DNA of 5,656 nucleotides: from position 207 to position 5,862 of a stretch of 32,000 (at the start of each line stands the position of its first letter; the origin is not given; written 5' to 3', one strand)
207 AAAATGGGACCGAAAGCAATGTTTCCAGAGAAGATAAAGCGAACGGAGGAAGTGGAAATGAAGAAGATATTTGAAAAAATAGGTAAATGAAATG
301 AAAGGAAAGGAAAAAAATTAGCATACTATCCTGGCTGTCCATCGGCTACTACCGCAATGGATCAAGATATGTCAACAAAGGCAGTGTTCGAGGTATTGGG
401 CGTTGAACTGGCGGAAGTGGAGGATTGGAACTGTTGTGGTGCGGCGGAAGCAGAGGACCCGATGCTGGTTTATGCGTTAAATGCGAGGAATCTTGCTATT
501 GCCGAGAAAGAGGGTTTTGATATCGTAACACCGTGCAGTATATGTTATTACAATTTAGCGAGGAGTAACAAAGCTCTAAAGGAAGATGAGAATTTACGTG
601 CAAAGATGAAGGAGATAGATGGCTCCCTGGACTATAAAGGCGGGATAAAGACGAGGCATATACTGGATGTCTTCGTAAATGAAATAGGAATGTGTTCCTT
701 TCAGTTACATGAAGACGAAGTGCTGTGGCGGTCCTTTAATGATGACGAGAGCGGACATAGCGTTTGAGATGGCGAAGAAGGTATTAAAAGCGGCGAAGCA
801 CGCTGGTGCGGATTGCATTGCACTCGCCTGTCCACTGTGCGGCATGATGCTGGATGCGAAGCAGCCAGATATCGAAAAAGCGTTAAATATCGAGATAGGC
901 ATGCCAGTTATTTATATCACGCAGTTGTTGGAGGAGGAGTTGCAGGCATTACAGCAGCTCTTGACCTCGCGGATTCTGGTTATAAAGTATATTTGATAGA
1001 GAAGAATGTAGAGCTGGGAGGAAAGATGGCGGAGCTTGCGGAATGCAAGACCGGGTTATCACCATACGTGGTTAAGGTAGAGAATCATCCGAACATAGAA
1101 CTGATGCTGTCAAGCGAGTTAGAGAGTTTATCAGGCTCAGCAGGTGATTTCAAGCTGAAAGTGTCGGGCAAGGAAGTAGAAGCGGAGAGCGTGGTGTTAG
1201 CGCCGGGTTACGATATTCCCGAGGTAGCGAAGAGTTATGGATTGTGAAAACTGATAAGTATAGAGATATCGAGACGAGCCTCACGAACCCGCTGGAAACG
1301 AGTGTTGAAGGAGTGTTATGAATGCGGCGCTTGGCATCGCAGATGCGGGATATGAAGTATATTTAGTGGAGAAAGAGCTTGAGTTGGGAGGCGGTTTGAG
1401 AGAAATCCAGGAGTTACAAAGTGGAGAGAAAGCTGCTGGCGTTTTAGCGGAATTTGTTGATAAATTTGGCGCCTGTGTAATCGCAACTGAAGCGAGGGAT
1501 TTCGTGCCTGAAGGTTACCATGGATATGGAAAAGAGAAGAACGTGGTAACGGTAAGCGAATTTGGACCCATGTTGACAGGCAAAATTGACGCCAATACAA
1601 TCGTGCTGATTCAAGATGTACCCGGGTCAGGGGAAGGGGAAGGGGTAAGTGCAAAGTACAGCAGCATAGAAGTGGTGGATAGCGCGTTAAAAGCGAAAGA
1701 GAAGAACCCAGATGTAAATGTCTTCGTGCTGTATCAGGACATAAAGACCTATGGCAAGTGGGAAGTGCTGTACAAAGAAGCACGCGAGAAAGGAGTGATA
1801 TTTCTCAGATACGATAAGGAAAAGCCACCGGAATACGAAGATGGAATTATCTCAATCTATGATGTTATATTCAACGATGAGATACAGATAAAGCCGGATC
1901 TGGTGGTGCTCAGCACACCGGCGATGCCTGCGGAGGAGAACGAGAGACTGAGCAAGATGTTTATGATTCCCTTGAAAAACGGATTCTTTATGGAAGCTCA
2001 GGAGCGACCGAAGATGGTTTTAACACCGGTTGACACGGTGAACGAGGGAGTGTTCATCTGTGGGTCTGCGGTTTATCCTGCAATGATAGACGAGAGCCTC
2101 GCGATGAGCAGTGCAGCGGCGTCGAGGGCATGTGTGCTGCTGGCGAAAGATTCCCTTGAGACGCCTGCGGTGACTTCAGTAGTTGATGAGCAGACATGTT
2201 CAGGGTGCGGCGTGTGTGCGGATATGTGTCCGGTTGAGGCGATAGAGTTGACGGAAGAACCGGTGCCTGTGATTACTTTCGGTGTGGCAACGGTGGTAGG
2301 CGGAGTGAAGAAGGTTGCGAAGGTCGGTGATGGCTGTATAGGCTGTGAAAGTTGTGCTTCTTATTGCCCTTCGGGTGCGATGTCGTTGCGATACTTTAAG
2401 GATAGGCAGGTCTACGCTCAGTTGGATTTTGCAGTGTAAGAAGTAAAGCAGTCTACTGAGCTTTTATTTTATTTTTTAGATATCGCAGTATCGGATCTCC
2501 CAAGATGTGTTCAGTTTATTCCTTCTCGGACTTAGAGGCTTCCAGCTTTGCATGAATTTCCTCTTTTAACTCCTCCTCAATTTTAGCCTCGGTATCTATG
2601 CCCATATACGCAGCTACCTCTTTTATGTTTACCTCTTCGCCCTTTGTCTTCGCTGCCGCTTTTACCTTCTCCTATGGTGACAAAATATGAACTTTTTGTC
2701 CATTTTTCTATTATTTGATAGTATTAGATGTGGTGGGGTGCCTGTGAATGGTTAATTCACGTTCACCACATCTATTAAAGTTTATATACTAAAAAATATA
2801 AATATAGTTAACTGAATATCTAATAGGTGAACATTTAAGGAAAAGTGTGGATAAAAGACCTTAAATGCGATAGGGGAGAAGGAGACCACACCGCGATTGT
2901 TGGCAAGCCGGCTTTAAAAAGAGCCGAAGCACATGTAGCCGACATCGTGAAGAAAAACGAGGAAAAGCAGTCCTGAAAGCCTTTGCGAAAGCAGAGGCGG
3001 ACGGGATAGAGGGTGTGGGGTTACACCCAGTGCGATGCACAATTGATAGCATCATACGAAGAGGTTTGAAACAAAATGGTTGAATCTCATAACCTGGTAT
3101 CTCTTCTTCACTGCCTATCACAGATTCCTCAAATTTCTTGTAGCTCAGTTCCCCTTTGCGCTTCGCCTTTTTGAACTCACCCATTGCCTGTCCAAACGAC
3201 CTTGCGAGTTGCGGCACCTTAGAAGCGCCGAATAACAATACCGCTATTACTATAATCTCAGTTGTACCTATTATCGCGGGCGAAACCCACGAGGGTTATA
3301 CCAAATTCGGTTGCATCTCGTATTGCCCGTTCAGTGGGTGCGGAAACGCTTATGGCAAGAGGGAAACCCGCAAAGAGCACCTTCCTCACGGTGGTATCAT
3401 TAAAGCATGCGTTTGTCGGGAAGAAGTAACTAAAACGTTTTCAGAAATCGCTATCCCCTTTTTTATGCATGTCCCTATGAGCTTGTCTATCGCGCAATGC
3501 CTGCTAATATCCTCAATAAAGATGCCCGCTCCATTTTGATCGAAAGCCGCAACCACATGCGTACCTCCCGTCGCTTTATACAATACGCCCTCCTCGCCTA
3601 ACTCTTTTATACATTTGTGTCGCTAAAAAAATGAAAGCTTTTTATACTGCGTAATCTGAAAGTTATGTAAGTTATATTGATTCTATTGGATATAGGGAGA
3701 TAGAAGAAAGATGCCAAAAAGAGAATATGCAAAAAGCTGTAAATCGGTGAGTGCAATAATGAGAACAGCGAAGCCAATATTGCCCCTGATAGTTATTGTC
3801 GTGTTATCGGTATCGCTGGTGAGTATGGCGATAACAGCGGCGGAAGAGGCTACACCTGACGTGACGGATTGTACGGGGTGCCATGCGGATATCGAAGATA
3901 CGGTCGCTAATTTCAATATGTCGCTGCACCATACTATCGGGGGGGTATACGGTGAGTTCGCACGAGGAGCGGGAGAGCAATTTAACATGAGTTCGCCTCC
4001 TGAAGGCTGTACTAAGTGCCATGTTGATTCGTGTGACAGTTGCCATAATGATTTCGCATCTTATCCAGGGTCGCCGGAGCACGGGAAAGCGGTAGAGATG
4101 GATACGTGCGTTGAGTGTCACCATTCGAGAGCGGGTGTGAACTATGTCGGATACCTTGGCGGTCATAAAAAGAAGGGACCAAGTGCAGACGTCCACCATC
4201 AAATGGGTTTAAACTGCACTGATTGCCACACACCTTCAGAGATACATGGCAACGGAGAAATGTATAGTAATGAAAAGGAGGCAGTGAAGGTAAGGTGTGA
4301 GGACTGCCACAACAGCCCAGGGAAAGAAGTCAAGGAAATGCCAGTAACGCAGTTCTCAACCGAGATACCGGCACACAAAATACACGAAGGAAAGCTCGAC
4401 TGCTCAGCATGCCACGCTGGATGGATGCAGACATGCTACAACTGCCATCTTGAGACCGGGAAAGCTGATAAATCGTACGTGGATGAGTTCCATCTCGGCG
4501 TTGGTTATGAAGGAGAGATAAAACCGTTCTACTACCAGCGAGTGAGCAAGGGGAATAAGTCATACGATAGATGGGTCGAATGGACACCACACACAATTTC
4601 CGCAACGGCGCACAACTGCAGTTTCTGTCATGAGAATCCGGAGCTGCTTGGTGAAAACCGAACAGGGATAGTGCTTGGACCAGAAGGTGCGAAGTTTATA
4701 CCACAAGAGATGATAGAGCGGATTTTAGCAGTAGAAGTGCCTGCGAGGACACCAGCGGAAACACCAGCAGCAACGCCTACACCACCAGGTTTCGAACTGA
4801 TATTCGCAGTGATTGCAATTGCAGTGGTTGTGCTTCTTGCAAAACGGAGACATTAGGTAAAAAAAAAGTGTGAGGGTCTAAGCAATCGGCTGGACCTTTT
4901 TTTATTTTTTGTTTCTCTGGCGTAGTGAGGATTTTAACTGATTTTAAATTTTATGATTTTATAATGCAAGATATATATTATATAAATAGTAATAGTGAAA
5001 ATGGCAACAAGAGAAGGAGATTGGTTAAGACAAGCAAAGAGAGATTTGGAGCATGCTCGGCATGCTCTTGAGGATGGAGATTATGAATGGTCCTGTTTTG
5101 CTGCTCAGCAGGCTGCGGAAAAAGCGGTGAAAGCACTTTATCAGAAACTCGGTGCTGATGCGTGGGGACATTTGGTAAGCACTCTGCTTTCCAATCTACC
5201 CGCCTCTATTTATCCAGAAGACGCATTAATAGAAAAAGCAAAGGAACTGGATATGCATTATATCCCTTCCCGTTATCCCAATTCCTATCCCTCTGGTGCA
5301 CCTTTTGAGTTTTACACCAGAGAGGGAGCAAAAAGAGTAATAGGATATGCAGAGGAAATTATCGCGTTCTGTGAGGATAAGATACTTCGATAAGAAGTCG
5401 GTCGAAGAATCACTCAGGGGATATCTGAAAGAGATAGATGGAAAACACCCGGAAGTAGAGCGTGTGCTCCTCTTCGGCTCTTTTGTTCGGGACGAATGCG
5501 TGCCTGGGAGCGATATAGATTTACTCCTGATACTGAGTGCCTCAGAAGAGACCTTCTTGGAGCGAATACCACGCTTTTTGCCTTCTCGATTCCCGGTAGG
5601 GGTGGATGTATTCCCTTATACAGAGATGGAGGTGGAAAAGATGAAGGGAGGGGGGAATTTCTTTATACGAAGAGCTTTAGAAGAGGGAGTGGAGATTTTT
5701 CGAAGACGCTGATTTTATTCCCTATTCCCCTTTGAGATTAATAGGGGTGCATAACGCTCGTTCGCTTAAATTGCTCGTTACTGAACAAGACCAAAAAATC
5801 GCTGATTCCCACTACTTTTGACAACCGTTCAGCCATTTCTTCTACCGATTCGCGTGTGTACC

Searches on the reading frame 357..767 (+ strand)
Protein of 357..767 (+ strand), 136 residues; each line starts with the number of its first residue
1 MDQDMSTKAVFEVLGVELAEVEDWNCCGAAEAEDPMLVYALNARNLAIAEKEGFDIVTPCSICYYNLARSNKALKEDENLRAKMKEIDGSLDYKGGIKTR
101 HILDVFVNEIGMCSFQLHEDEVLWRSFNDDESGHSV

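Call 74: search_protein_families(library=pfam, proteins=[window:357-767:+], max_evalue=0.001)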
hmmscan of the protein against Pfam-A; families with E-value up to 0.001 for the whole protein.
window:357-767:+ (136 aa): 1 family
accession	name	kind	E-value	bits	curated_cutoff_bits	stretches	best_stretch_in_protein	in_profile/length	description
PF02754.22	CCG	-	1.2e-09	38.6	20.6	1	5-67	19-84/85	Cysteine-rich domain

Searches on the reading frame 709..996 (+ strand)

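Call 74: search_protein_families(library=pfam, proteins=[window:709-996:+], max_evalue=0.001)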
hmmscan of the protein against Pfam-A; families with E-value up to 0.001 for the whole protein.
window:709-996:+ (95 aa): 1 family
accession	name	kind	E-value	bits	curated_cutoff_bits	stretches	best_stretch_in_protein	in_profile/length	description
PF02754.22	CCG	-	3e-09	37.3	20.6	1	2-49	37-85/85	Cysteine-rich domain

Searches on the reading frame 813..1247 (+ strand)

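Call 74: search_protein_families(library=pfam, proteins=[window:813-1247:+], max_evalue=0.001)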
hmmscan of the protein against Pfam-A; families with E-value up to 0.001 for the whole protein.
window:813-1247:+ (144 aa): 10 families
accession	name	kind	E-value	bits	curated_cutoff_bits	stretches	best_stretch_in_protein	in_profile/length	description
PF07992.20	Pyr_redox_2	-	8.4e-10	39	26.1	1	37-132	4-108/291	Pyridine nucleotide-disulphide oxidoreductase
PF12831.13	FAD_oxidored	-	1.1e-08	35.2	27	1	38-73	4-39/416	FAD dependent oxidoreductase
PF03486.20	HI0933_like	-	2.5e-08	34.1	50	1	37-73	4-40/244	HI0933-like protein Rossmann domain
PF13738.12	Pyr_redox_3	-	2.7e-08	33.9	30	0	84-139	85-141/305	Pyridine nucleotide-disulphide oxidoreductase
PF13450.12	NAD_binding_8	-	3.5e-08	34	21.9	1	38-77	1-40/68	NAD(P)-binding Rossmann-like domain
PF01266.30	DAO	-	8.2e-08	32.6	27.9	1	37-69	3-35/353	FAD dependent oxidoreductase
PF01134.28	GIDA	-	6.3e-07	29.2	22.1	1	38-72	4-38/391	Glucose inhibited division protein A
PF00890.30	FAD_binding_2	-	1.3e-06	28.3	20.4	1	37-72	3-38/414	FAD binding domain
PF00070.33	Pyr_redox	-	3.3e-05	24.8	22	1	37-111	3-71/82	Pyridine nucleotide-disulphide oxidoreductase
PF01946.23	Thi4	-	7.7e-05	22.5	26.2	1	37-72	21-57/235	Thi4 family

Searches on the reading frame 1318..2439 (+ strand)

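Call 74: search_protein_families(library=pfam, proteins=[window:1318-2439:+], max_evalue=0.001)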
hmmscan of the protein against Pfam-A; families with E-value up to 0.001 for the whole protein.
window:1318-2439:+ (373 aa): 12 families
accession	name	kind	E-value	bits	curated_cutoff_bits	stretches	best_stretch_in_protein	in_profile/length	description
PF12838.12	Fer4_7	-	2.5e-10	41.1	27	1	293-354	1-52/52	4Fe-4S dicluster domain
PF00037.32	Fer4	-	5.1e-10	39.2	21.1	2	288-310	2-24/24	4Fe-4S binding domain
PF14697.11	Fer4_21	-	4.1e-09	36.9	35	1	255-311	1-59/59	4Fe-4S dicluster domain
PF13534.11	Fer4_17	-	1.1e-07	32.7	22.2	1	294-353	2-59/61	4Fe-4S dicluster domain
PF13237.11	Fer4_10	-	5.1e-07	30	25.5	1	288-351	3-53/53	4Fe-4S dicluster domain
PF13484.11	Fer4_16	-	5.6e-07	30.7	30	0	294-312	2-20/66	4Fe-4S double cluster binding domain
PF25160.1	LdpA_Fe-S-bd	-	1.2e-06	28.7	27.6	1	287-311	21-45/49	LdpA Fe-S cluster-binding domain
PF13187.11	Fer4_9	-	1.8e-06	28.3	27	1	294-355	2-52/52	4Fe-4S dicluster domain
PF12797.12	Fer4_2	-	4.2e-06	26.8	24.5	0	288-306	4-22/22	4Fe-4S binding domain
PF13183.11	Fer4_8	-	1.4e-05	26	27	1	293-353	4-67/68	4Fe-4S dicluster domain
PF12837.12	Fer4_6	-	3.6e-05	23.9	25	0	288-309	3-24/24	4Fe-4S binding domain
PF13370.11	Fer4_13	-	0.00074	20.6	24.5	0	289-305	1-17/58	4Fe-4S single cluster domain of Ferredoxin I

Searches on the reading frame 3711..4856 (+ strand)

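Call 74: search_protein_families(library=pfam, proteins=[window:3711-4856:+], max_evalue=0.001)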
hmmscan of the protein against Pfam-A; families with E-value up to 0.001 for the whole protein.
window:3711-4856:+ (381 aa): 4 families
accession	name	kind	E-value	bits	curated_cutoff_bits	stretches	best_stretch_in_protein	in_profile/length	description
PF14537.11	Cytochrom_c3_2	-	1.4e-11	45.2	25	1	161-246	1-78/79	Cytochrome c3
PF22113.1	Mtrc-MtrF_II-IV_dom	-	4.2e-10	39.8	30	1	168-309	8-129/176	Outer membrane cytochrome MtrC/MtrF-like, domains II/IV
PF14522.11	Cytochrome_C7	-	4.9e-07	29.9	24.8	1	158-235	4-66/67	Cytochrome c7 and related cytochrome c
PF18204.6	PGF-CTERM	-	3e-05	24.3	18.8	1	359-380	2-23/23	PGF-CTERM motif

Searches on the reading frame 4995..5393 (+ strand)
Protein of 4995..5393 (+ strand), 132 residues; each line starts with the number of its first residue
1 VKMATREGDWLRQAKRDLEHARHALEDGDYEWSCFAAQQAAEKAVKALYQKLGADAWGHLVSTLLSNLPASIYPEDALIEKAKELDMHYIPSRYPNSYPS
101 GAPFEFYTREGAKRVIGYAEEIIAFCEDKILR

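Call 60: search_protein_families(library=pfam, proteins=[window:4995-5393:+], max_evalue=0.1)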
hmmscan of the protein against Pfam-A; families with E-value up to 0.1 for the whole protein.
window:4995-5393:+ (132 aa): 2 families
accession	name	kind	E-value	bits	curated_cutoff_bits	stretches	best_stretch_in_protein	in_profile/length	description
PF05168.19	HEPN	-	2.5e-36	124.8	22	1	9-128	3-116/117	HEPN domain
PF05942.16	PaREP1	-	0.013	15.8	24.4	1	11-51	3-43/115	Archaeal PaREP1/PaREP8 family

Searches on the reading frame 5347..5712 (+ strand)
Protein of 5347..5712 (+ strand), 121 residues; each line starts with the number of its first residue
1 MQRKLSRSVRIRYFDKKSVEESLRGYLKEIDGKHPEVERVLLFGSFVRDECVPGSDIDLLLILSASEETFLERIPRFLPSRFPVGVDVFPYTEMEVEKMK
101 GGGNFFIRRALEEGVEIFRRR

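Call 60: search_protein_families(library=pfam, proteins=[window:5347-5712:+], max_evalue=0.1)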
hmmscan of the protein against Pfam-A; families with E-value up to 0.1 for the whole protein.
window:5347-5712:+ (121 aa): 4 families
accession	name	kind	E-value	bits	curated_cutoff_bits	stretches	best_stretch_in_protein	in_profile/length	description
PF01909.29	NTP_transf_2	-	6e-10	39.8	21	1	25-114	3-90/93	Nucleotidyltransferase domain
PF18765.7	Polbeta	-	8.5e-08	32.7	26.9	1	27-69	3-44/93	Polymerase beta, Nucleotidyltransferase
PF22600.2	MTPAP-like_central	-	0.00046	20.7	27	1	19-68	25-70/139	Poly(A) RNA polymerase, mitochondrial-like, central palm domain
PF22014.2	DUF6932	-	0.0067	17.3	27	1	21-73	36-90/142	Family of unknown function (DUF6932)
